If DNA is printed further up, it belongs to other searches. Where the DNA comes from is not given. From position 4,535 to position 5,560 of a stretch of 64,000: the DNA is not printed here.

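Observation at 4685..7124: Three uncharacterised genes, two with PD-(D/E)xK cores, between the Type III R-M operon and the element's replication/integration module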

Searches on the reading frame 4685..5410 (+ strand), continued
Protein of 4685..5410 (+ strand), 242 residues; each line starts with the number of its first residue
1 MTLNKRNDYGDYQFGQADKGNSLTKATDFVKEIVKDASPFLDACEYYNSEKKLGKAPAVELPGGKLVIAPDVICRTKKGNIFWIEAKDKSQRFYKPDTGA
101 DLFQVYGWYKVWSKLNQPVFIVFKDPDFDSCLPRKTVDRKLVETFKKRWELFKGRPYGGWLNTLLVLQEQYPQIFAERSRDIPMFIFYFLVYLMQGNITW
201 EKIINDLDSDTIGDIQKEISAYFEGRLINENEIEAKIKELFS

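Call 43: find_encoding_contigs(protein=P0002, flank=8000, max_places=2)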
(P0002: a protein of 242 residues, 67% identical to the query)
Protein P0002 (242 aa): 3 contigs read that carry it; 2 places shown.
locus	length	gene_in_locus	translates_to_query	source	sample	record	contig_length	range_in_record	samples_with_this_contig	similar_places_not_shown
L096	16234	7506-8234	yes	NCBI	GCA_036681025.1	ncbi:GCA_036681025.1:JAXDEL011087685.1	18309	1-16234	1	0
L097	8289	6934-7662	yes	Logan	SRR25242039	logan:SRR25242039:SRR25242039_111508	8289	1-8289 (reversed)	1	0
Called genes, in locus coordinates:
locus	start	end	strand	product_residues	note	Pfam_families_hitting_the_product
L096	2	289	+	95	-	?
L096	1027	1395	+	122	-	-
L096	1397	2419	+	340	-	PF15731:MqsA_antitoxin, PF13274:SocA_Panacea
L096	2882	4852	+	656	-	PF12564:TypeIII_RM_meth, PF01555:N6_N4_Mtase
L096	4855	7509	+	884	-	PF04851:ResIII, PF27159:HI_1054_N, PF27365:HI_1054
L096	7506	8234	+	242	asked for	-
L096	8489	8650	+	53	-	-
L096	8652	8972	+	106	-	PF10601:zf-LITAF-like (faint), PF12773:DZR (faint), PF13248:Zn_ribbon_3 (weak)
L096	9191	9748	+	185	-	-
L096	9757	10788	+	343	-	PF03372:Exo_endo_phos (weak)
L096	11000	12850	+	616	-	PF28530:DUF8426, PF03235:GmrSD_N, PF01844:HNH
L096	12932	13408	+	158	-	PF05991:NYN_YacP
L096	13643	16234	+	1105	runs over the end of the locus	-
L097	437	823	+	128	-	-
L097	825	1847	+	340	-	PF15731:MqsA_antitoxin, PF13274:SocA_Panacea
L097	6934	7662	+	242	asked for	-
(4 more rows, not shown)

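Call 44: find_encoding_contigs(protein=P0019, flank=8000, max_places=2)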
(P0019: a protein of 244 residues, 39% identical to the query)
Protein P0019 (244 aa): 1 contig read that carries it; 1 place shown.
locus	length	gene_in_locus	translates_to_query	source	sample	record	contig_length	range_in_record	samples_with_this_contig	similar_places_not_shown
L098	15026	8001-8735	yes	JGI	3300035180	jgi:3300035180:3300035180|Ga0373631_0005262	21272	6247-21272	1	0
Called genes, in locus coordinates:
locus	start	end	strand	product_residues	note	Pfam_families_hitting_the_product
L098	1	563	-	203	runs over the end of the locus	PF06508:QueC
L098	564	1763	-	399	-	PF00294:PfkB, PF15891:Nuc_deoxyri_tr2 (weak), PF05014:Nuc_deoxyrib_tr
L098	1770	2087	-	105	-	-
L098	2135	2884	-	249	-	PF22175:Ogg-HhH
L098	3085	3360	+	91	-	-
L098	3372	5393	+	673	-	PF12564:TypeIII_RM_meth, PF01555:N6_N4_Mtase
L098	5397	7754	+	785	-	PF04851:ResIII, PF00270:DEAD, PF18766:SWI2_SNF2, PF27159:HI_1054_N, PF27365:HI_1054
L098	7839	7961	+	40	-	-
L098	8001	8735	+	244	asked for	-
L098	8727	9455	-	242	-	-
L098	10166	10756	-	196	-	-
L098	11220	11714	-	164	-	PF05621:TniB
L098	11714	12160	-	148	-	PF05621:TniB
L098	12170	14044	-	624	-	PF09299:Mu-transpos_C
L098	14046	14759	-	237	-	PF08722:Tn7_TnsA-like_N, PF08721:Tn7_Tnp_TnsA_C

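Call 47: search_protein_representatives(alignment_id=A1)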
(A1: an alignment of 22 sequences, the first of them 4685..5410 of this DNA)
Query: 22 sequences, 245 profile positions. Proteins with E-value up to 0.001 (for the whole library): 57; up to 1e-10: 25; up to 1e-30: 19. The best 57 are listed.
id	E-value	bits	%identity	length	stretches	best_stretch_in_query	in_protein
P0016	1.3e-94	332.5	-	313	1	2-243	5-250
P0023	1.1e-88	313.1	-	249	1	2-240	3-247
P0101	4.7e-85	301.2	-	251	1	2-243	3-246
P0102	1.1e-82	293.5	-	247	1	3-237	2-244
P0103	1.1e-81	290.1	-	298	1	2-225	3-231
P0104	6.2e-80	284.4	-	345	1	2-224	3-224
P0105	1.2e-77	277.0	-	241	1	1-239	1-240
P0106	5.1e-71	255.2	-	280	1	1-225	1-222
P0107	8.7e-61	221.7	-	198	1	66-211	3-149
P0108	1.5e-58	214.4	-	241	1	2-213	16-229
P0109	2.7e-58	213.6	-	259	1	1-242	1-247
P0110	5.2e-55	202.8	-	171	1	75-232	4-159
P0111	4.2e-52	193.3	-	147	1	26-150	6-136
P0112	7.0e-46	172.9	-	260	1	2-208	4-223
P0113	1.5e-44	168.5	-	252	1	1-232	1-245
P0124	9.3e-10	54.6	-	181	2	70-132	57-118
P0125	1.4e-08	50.7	-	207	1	61-199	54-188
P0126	2.4e-08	50.0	-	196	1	64-200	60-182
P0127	1.2e-06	44.5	-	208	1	70-134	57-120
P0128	4.6e-06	42.5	-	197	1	63-200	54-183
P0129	6.0e-06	42.1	-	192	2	55-125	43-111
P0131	6.3e-06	42.1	-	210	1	60-131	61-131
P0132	1.8e-05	40.6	-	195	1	59-211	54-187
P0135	5.3e-05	39.0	-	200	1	61-174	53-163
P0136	5.7e-05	38.9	-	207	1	69-197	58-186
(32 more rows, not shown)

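Call 50: search_protein_families(library=pfam, proteins=[P0124, P0125, P0126, P0127, P0128, P0129, P0131, P0132, P0135, P0136], max_evalue=0.01)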
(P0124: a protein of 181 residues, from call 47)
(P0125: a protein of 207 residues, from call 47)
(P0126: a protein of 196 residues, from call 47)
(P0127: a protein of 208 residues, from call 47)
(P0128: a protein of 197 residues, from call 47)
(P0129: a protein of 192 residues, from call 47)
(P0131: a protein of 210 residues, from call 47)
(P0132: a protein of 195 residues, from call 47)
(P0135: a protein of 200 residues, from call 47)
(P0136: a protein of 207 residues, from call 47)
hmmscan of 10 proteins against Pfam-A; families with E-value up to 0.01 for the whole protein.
P0124 (181 aa): 0 families

P0125 (207 aa): 0 families

P0126 (196 aa): 0 families

P0127 (208 aa): 0 families

P0128 (197 aa): 0 families

P0129 (192 aa): 0 families

P0131 (210 aa): 0 families

P0132 (195 aa): 0 families

P0135 (200 aa): 0 families

P0136 (207 aa): 0 families

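Call 53: search_solved_structures(query=A1, max_evalue=1)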
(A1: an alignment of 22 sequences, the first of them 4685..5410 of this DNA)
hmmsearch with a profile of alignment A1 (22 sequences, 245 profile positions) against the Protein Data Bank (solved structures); distinct sequences matched with E-value up to 1: 0.

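Call 72: search_protein_families(library=pfam, proteins=[L014:9438-11381:-, L014:11480-14236:-, L014:8001-8855:+, L098:8727-9452:-], max_evalue=0.01)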
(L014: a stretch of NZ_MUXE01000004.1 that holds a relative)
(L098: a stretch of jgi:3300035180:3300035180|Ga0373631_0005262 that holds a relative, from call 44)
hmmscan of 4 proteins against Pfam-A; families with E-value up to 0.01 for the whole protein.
L014:9438-11381:- (647 aa): 0 families

L014:11480-14236:- (918 aa): 9 families
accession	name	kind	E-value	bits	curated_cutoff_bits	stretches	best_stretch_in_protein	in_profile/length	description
PF00580.27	UvrD-helicase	-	3e-44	152.2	23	1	161-601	1-270/271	UvrD/REP helicase N-terminal domain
PF13245.12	AAA_19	-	5.2e-19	69.2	25.1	1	165-586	1-133/134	AAA domain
PF13361.12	UvrD_C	-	1.4e-14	54.8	25.6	1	704-778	284-346/350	UvrD-like helicase C-terminal domain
PF01396.24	Zn_ribbon_Top1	-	2.6e-13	50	32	2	812-846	3-36/39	Topoisomerase DNA binding C4 zinc finger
PF13538.12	UvrD_C_2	-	3.8e-08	33.5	27.4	1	751-778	25-52/52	UvrD-like helicase C-terminal domain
PF13087.12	AAA_12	-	8e-05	22.7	27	1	650-780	84-193/195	AAA domain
PF13604.12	AAA_30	-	0.00014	22.1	27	0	161-226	2-67/191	AAA domain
PF13086.12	AAA_11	-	0.00098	19.4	27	1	162-231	3-75/257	AAA domain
PF01443.25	Viral_helicase1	-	0.0046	17.2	21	0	753-778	202-227/228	Viral superfamily 1 RNA helicase core domain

L014:8001-8855:+ (285 aa): 0 families

L098:8727-9452:- (241 aa): 0 families

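Call 74: search_protein_families(library=padloc, proteins=[L014:9438-11381:-, L014:11480-14236:-, L014:7094-8011:+, L015:92-3844:+, L015:3851-4411:+, L015:4422-6809:+, L015:6809-7975:+, L015:8777-12181:+, L015:8001-8777:+, L001:10723-12111:-], max_evalue=0.001)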
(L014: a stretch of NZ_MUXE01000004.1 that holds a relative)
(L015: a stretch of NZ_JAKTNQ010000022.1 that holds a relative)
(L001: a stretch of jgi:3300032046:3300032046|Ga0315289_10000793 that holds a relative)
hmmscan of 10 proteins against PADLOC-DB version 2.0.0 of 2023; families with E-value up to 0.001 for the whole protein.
L014:9438-11381:- (647 aa): 0 families

L014:11480-14236:- (918 aa): 43 families (the best 25 are shown)
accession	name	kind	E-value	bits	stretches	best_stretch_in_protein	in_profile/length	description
PDLC00117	GajB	-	3.1e-44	149.5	3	507-636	179-310/604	UrvD helicase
PDLC00114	GajB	-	5.2e-43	145.5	3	468-695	142-368/635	UrvD helicase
PDLC03802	RTasHel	-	2.3e-38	130.5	3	508-689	154-324/675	DRT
PDLC00132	GajB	-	1.1e-37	128.1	3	161-250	4-93/625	UrvD helicase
PDLC00103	GajB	-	2.2e-34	117.4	3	507-686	174-354/612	UrvD helicase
PDLC00130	GajB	-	6.6e-34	115.1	3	516-634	175-297/589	UrvD helicase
PDLC00107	GajB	-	6.6e-32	108.9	3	151-232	5-88/587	UrvD helicase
PDLC00123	GajB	-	7.4e-27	92.1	3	541-689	176-316/540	UrvD helicase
PDLC00116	GajB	-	4.4e-25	86.4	3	501-684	116-297/557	UrvD helicase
PDLC00127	GajB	-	1.2e-24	84.8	3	158-250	6-99/594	UrvD helicase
PDLC00134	GajB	-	2e-24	84.5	2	541-687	212-357/431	UrvD helicase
PDLC00104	GajB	-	2.7e-24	83.8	2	164-246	6-92/574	UrvD helicase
PDLC00121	GajB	-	9.9e-24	81.8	2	470-670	137-328/565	UrvD helicase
PDLC00110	GajB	-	8e-23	78.8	3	158-300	43-185/725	UrvD helicase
PDLC00122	GajB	-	2.3e-21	74.3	3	163-243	6-84/502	UrvD helicase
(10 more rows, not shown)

L014:7094-8011:+ (306 aa): 56 families (the best 25 are shown)
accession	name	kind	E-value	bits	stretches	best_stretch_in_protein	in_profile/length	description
PDLC03251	MTase_II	-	1.5e-78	262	3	185-298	148-268/282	Type II methyltransferase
PDLC03371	MTase_II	-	1.4e-43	147.3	1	14-298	7-254/260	Type II methyltransferase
PDLC03339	MTase_II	-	1.2e-25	88.1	1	16-304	2-279/399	Type II methyltransferase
PDLC03299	MTase_II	-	1.6e-25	88.2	1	111-298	75-259/296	Type II methyltransferase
PDLC03241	MTase_II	-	1.1e-22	78.6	2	218-301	354-438/447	Type II methyltransferase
PDLC03353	MTase_II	-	1.4e-22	78.5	1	15-299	7-253/260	Type II methyltransferase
PDLC03320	MTase_II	-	1.4e-22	78.2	1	141-301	124-279/289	Type II methyltransferase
PDLC03216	MTase_II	-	1.7e-22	77.9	2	230-303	189-262/364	Type II methyltransferase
PDLC03387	MTase_II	-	1.2e-19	68.6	1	141-303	144-282/289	Type II methyltransferase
PDLC03230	MTase_II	-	2.3e-19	67.9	1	141-293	134-279/360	Type II methyltransferase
PDLC03350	MTase_II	-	2.4e-19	67.9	1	17-299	56-298/312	Type II methyltransferase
PDLC03738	oMTase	-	1.5e-18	64.7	1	230-301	199-270/376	orphan methyltransferase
PDLC03228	MTase_II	-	3.9e-18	64.1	1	230-296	139-205/227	Type II methyltransferase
PDLC03308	MTase_II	-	1.7e-17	61.5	1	226-300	324-399/419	Type II methyltransferase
PDLC03265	MTase_II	-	2e-16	58.3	1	234-299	266-331/333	Type II methyltransferase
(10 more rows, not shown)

L015:92-3844:+ (1251 aa): 19 families
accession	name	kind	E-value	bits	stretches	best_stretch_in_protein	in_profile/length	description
PDLC02864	DpdF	-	5.4e-81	271.2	2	410-639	14-229/610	DpdF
PDLC02861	DpdF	-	3.1e-75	251.7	2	413-624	23-223/611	DpdF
PDLC02870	DpdF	-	7.6e-71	237.2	2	414-624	9-208/534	DpdF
PDLC03928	PsyrT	-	1.5e-62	209.9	2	417-600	20-201/689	-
PDLC02865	DpdF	-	4.2e-54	181.7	2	417-602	758-933/1499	DpdF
PDLC02868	DpdF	-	8.3e-50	167.5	2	396-622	317-540/1078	DpdF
PDLC02859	DpdF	-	1.4e-41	140.5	2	414-629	96-302/545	DpdF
PDLC01089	C3a193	-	4.1e-36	122.8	2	440-587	274-419/983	poss. alt. Cas3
PDLC02855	DpdF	-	2.9e-30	103.2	2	755-816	417-478/825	DpdF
PDLC02872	DpdF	-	5.4e-29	99.3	2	433-589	175-342/859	DpdF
PDLC02867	DpdF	-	3.1e-22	76.7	2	750-817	411-478/855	DpdF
PDLC02857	DpdF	-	2.7e-21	73.4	2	765-817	486-537/911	DpdF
PDLC02862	DpdF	-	5e-17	59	2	420-596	122-310/811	DpdF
PDLC02863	DpdF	-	8.2e-15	52.6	1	752-817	89-154/488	DpdF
PDLC02860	DpdF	-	4.3e-12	43.5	1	761-818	163-221/547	DpdF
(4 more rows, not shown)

L015:3851-4411:+ (187 aa): 6 families
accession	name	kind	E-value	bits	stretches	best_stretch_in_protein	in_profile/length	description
PDLC03863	LmuB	-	3.6e-05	20.6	1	28-137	336-441/610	-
PDLC00512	JetC1|JetC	-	4e-05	19.8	1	13-154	689-827/1123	DUF3584 domain; MukB-like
PDLC03859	LmuB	-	0.00011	19.5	1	13-148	283-473/611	-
PDLC00551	JetC2|JetC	-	0.00033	16.6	1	11-152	848-985/1365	DUF3584 domain; MukB-like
PDLC03840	LeoA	-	0.00039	17.6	1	19-149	262-395/577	-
PDLC03839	LeoA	-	0.0004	17.6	1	10-161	243-396/559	-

L015:4422-6809:+ (796 aa): 46 families (the best 25 are shown)
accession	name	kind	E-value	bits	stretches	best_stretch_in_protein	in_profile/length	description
PDLC03596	REase_MTase_IIG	-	1.8e-30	103.7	3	395-521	529-655/1148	Type IIG restriction enzyme-methyltransferase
PDLC03601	REase_MTase_IIG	-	4.4e-30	102.3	2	148-507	197-562/1110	Type IIG restriction enzyme-methyltransferase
PDLC03628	REase_MTase_IIG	-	2.5e-24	83.5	2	152-341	155-335/1100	Type IIG restriction enzyme-methyltransferase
PDLC03612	REase_MTase_IIG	-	5.2e-21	72.6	2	598-745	783-910/1247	Type IIG restriction enzyme-methyltransferase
PDLC02643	DrmMI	-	5.5e-19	65.6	2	581-704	824-935/1347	DrmMI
PDLC03313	MTase_II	-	2e-15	54.4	2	674-753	176-257/563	Type II methyltransferase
PDLC03604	REase_MTase_IIG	-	5.2e-15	52.5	2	602-738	519-635/1011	Type IIG restriction enzyme-methyltransferase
PDLC02525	PglX|PglXI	-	8.8e-12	42.4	1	376-455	253-332/607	PglX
PDLC03366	MTase_II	-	1.2e-11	42.1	1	595-745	82-219/568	Type II methyltransferase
PDLC02529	PglX|PglXI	-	1.3e-11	41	1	399-516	220-334/1189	PglX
PDLC03627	REase_MTase_IIG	-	5.5e-11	38.9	1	324-491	327-502/1136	Type IIG restriction enzyme-methyltransferase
PDLC02638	DrmMI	-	1.1e-10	38.4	1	588-642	838-894/935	DrmMI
PDLC04134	mad2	-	1.2e-10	38.8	1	586-772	323-464/492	mads_2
PDLC03338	MTase_II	-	1.4e-10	38.6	1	407-481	155-226/604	Type II methyltransferase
PDLC03609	REase_MTase_IIG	-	1.6e-10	37.5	1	603-747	543-661/1066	Type IIG restriction enzyme-methyltransferase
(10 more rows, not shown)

L015:6809-7975:+ (389 aa): 1 family
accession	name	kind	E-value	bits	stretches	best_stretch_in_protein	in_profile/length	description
PDLC03267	MTase_II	-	2.1e-10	38.1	1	16-84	236-304/539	Type II methyltransferase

L015:8777-12181:+ (1135 aa): 45 families (the best 25 are shown)
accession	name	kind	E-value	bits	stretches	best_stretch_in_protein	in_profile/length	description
PDLC02621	DrmD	-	3e-34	116.5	1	577-889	386-677/1040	DrmD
PDLC02623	DrmD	-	2.4e-31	106.4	2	717-903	509-684/1040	DrmD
PDLC01075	C3a139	-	3.8e-31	106.3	1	11-856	10-743/948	HKD+Snf2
PDLC02500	BrxHI|BrxHII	-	6.2e-31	105.8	1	711-842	452-576/933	BrxHI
PDLC00659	HmaA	-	6.6e-27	91.8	1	588-843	370-614/1176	SNF2 helicase / DEAD-box helicase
PDLC02843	DpdE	-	9.3e-26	88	2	711-839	543-663/1091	DpdE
PDLC02619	DrmD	-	1.6e-25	87.4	2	736-842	412-536/872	DrmD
PDLC02193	PLD_Helicase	-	5.6e-23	79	1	691-842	638-800/905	-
PDLC02840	DpdE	-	1.7e-21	74.3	2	713-842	535-657/1091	DpdE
PDLC02572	DrmA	-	1.9e-19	67.1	1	587-940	393-719/1043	DrmA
PDLC02504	BrxHI|BrxHII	-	1.4e-18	64.3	1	717-847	464-589/971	BrxHII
PDLC02620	DrmD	-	1.1e-16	58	1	725-843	473-581/1060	DrmD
PDLC04556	PDC-M27C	-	2.7e-16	57.1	2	797-847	757-808/892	-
PDLC02633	DrmD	-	5.7e-16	55.7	1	585-855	396-643/839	DrmD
PDLC02632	DrmD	-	1.8e-15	54.5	1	701-858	488-640/662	DrmD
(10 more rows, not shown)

L015:8001-8777:+ (259 aa): 0 families

L001:10723-12111:- (462 aa): 71 families (the best 25 are shown)
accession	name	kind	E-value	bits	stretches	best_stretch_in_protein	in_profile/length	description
PDLC03354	MTase_II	-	3.3e-76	255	1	24-320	84-383/425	Type II methyltransferase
PDLC03339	MTase_II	-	2.4e-70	235.3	2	4-156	2-151/399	Type II methyltransferase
PDLC03300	MTase_II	-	2.2e-50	169.5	2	233-329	191-286/302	Type II methyltransferase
PDLC03371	MTase_II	-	1.9e-47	160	1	4-320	9-253/260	Type II methyltransferase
PDLC03299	MTase_II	-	2e-44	150.3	2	5-149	14-145/296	Type II methyltransferase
PDLC03638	MTase_III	-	1.4e-41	140.7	1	22-308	400-666/816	Type III methyltransferase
PDLC03644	MTase_III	-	4.7e-40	135.9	1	5-320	38-394/542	Type III methyltransferase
PDLC03216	MTase_II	-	1.2e-36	124.5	2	3-147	9-156/364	Type II methyltransferase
PDLC03635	MTase_III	-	3.8e-36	123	2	22-174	238-383/708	Type III methyltransferase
PDLC03320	MTase_II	-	5.7e-35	118.9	2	239-320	195-275/289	Type II methyltransferase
PDLC03265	MTase_II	-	3.6e-34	116.7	1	7-320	26-329/333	Type II methyltransferase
PDLC03636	MTase_III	-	4.1e-34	116.3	2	5-170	46-202/575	Type III methyltransferase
PDLC03633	MTase_III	-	1.1e-31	108.3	2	24-149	99-236/616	Type III methyltransferase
PDLC03738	oMTase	-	2.5e-30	103.5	2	5-143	20-159/376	orphan methyltransferase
PDLC03634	MTase_III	-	4.4e-30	103.1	1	66-291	175-422/621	Type III methyltransferase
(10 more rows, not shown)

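Call 75: search_dna_similar(query=window:4685-5410:+, collection=plasmids, mode=protein, max_evalue=0.001, max_rows=15)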
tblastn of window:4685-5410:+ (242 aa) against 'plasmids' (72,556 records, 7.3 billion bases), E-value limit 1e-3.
No match.

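Call 76: search_dna_similar(query=window:4685-5410:+, collection=phages, mode=protein, max_evalue=0.001, max_rows=15)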
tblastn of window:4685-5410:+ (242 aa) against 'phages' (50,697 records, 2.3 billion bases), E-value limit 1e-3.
No match.
